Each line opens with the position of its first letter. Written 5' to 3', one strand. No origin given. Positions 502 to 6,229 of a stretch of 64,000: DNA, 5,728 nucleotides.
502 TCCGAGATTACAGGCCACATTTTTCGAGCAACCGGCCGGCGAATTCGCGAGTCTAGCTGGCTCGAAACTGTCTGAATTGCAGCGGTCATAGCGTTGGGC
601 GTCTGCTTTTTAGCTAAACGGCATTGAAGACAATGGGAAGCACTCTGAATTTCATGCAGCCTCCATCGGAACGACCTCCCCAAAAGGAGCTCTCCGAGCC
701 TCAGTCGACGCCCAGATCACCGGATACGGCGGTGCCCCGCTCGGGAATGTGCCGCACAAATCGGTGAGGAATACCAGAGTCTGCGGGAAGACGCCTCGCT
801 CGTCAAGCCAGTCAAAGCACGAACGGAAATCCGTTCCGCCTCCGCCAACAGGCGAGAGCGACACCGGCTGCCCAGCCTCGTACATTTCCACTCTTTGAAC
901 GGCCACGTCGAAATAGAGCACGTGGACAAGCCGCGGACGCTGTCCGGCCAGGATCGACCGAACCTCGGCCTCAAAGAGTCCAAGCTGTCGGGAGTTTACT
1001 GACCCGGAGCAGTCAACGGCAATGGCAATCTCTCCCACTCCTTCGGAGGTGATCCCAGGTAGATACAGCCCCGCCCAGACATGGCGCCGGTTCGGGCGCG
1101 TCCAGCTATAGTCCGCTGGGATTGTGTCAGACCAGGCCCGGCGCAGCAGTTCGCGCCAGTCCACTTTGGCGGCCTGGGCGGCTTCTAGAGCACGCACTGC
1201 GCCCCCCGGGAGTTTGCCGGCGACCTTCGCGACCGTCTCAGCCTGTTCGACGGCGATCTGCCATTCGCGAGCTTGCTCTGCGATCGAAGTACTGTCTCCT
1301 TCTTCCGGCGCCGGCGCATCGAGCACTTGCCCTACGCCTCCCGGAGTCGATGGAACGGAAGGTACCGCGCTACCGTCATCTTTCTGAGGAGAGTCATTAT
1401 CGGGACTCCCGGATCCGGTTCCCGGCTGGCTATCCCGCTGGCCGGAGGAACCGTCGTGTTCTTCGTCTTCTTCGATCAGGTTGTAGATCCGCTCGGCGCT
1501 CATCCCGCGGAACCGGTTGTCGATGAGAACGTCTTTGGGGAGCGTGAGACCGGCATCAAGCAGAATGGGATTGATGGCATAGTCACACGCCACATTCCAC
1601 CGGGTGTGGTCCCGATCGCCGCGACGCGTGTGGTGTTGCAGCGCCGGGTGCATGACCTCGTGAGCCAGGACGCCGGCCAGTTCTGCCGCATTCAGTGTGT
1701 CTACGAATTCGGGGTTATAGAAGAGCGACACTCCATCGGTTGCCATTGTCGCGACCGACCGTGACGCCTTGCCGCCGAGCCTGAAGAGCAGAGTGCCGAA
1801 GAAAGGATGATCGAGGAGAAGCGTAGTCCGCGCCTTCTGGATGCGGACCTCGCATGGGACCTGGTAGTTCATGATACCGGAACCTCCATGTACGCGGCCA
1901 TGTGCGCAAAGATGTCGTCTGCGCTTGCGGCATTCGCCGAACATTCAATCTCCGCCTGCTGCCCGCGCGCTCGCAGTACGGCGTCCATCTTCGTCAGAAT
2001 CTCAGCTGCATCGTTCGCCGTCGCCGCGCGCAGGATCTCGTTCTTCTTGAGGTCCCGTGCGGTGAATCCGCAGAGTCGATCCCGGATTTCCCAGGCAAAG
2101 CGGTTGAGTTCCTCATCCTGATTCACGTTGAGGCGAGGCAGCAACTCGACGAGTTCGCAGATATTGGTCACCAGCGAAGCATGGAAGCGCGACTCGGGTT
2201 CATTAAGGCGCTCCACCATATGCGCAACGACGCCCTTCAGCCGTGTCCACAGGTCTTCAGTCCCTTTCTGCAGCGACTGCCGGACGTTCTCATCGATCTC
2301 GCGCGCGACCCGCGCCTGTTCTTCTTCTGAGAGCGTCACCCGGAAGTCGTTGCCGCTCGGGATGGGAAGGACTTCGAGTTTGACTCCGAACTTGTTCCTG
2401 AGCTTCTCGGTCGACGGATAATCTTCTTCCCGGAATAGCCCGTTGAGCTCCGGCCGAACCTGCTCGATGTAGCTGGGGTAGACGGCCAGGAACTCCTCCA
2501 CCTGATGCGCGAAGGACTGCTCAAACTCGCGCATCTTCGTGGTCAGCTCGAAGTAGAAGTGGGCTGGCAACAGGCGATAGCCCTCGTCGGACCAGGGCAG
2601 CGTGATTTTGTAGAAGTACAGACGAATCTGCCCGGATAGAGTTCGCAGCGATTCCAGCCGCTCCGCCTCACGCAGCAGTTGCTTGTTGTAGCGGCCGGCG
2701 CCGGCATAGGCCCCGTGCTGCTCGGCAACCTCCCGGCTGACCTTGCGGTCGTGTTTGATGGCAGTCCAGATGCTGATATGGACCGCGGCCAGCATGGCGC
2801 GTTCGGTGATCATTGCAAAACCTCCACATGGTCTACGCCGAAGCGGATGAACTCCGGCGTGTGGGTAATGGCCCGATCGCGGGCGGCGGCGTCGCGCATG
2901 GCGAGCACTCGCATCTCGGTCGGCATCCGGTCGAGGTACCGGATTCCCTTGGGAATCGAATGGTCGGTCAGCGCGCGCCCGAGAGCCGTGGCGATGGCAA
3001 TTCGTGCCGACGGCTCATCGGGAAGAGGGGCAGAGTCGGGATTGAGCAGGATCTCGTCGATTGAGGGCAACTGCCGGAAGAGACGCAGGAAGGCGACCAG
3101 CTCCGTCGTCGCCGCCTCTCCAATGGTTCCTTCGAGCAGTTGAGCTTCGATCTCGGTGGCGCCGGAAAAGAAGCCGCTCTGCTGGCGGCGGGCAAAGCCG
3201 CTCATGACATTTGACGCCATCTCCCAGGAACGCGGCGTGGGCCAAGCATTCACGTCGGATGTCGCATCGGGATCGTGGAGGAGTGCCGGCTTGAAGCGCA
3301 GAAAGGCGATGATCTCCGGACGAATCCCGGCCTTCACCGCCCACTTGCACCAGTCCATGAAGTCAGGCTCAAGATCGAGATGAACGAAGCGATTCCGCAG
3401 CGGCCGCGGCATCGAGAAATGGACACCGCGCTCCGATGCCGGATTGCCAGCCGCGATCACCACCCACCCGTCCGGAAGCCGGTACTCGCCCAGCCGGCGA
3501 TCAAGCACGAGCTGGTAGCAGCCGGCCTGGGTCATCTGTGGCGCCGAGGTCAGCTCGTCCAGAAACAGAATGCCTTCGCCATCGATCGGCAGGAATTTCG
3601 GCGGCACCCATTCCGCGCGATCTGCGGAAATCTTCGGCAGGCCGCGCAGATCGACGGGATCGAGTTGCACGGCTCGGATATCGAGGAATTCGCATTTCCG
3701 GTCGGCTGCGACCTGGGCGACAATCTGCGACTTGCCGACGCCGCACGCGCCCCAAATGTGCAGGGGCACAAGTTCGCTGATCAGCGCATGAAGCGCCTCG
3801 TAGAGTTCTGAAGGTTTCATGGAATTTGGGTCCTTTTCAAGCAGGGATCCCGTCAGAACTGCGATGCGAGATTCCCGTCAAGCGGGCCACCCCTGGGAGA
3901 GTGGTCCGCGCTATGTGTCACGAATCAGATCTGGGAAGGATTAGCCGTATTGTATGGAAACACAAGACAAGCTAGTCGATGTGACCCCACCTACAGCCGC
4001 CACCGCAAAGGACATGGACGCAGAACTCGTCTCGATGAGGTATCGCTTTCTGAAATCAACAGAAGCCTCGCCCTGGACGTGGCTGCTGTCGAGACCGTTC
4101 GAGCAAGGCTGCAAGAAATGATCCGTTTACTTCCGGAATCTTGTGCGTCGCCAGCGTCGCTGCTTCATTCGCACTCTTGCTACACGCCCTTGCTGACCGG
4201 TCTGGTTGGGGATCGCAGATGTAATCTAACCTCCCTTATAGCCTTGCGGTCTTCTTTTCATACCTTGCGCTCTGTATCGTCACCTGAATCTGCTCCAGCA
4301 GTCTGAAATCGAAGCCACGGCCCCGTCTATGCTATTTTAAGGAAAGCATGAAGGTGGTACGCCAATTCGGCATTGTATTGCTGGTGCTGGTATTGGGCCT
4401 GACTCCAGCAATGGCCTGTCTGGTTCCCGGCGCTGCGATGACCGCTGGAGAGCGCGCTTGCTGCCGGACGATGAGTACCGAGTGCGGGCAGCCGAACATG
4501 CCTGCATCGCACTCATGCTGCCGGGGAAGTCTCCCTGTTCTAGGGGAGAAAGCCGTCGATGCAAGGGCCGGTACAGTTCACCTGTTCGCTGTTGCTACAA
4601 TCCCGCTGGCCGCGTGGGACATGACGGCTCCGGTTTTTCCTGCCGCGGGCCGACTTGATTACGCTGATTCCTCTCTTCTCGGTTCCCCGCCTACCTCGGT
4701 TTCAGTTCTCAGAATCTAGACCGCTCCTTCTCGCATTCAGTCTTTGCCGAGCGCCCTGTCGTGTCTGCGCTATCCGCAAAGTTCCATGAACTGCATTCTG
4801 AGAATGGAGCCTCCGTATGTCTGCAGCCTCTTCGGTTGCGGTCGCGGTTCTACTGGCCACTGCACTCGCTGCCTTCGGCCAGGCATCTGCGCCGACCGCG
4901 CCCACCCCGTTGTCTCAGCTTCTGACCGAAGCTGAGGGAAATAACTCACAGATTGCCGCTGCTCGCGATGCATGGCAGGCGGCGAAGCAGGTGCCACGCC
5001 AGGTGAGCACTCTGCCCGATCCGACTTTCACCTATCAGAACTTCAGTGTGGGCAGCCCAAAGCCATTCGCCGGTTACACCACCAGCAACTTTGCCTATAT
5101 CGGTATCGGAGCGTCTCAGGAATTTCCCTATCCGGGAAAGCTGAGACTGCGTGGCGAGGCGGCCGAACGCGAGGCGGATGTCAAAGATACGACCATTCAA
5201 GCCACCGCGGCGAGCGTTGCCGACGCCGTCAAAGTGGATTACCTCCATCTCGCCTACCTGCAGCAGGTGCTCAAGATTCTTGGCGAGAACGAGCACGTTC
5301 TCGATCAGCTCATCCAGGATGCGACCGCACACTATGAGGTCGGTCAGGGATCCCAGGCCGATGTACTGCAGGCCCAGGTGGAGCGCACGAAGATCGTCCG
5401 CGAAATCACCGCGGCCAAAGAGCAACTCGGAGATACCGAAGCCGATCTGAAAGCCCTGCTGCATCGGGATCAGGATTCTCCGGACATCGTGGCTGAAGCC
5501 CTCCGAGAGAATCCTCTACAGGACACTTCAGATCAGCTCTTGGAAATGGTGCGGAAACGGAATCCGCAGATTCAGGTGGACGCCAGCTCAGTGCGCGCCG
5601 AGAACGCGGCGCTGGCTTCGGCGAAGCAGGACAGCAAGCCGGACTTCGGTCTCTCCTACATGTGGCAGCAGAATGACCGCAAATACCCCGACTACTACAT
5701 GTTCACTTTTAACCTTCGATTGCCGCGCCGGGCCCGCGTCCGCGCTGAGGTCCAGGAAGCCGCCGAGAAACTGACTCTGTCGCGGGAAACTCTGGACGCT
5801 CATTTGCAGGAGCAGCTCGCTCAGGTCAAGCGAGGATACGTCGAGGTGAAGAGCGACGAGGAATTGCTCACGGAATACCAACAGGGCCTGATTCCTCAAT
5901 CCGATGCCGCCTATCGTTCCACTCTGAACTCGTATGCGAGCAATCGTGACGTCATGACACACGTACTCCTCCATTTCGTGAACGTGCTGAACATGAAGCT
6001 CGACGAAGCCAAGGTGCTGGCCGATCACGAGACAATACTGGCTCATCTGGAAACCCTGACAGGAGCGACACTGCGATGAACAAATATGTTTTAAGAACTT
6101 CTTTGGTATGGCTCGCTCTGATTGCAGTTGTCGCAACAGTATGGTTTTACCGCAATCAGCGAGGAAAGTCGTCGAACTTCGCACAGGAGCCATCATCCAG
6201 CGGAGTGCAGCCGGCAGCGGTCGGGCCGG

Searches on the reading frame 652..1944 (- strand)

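Call 59: search_protein_families(library=pfam, proteins=[window:652-1944:-], max_evalue=0.001)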
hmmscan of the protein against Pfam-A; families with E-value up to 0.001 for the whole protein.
window:652-1944:- (430 aa): 2 families
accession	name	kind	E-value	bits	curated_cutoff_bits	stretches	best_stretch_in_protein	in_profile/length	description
PF13203.12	DUF2201_N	-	1.3e-55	189.3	23.2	1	33-298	4-270/271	Putative metallopeptidase domain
PF09967.15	DUF2201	-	4.2e-23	82.2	26.4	1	306-427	1-122/123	VWA-like domain (DUF2201)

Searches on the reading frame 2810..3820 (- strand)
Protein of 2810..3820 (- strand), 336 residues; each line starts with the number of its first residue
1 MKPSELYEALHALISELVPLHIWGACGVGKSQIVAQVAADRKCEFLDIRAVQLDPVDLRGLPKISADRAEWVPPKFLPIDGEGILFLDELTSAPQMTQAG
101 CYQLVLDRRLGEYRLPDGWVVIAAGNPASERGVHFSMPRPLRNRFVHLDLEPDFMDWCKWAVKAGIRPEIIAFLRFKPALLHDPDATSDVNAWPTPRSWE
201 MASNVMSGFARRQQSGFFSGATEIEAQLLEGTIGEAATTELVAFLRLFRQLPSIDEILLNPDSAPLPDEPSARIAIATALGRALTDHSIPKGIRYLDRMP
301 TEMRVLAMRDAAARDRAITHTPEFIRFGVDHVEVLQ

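Call 59: search_protein_families(library=pfam, proteins=[window:2810-3820:-], max_evalue=0.001)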
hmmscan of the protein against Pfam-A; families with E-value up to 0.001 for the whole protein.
window:2810-3820:- (336 aa): 2 families
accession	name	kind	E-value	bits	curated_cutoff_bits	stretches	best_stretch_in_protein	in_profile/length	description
PF07728.20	AAA_5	-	8.7e-05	23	22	1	22-145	4-139/139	AAA domain (dynein-related subfamily)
PF07726.17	AAA_3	-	0.00013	22.3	27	1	23-146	5-130/131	ATPase family associated with various cellular activities (AAA)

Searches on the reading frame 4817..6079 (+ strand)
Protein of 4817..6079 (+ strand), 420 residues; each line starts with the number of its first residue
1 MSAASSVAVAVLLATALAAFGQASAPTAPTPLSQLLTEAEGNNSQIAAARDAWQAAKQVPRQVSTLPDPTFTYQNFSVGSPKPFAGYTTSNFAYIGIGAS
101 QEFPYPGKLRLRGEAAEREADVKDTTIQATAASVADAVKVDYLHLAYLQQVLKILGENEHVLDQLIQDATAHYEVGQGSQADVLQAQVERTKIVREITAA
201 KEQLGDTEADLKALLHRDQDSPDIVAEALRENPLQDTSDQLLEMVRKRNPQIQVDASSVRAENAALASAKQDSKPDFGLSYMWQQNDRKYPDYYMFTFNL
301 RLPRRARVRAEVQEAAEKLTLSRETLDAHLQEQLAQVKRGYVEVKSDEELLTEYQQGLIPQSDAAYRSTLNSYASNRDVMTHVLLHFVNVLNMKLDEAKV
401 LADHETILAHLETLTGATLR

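Call 59: search_protein_families(library=pfam, proteins=[window:4817-6079:+], max_evalue=0.001)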
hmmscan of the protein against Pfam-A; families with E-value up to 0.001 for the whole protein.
window:4817-6079:+ (420 aa): 1 family
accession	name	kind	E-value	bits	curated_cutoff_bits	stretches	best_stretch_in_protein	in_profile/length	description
PF02321.23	OEP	-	1.7e-32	113.2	22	2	32-215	1-186/187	Outer membrane efflux protein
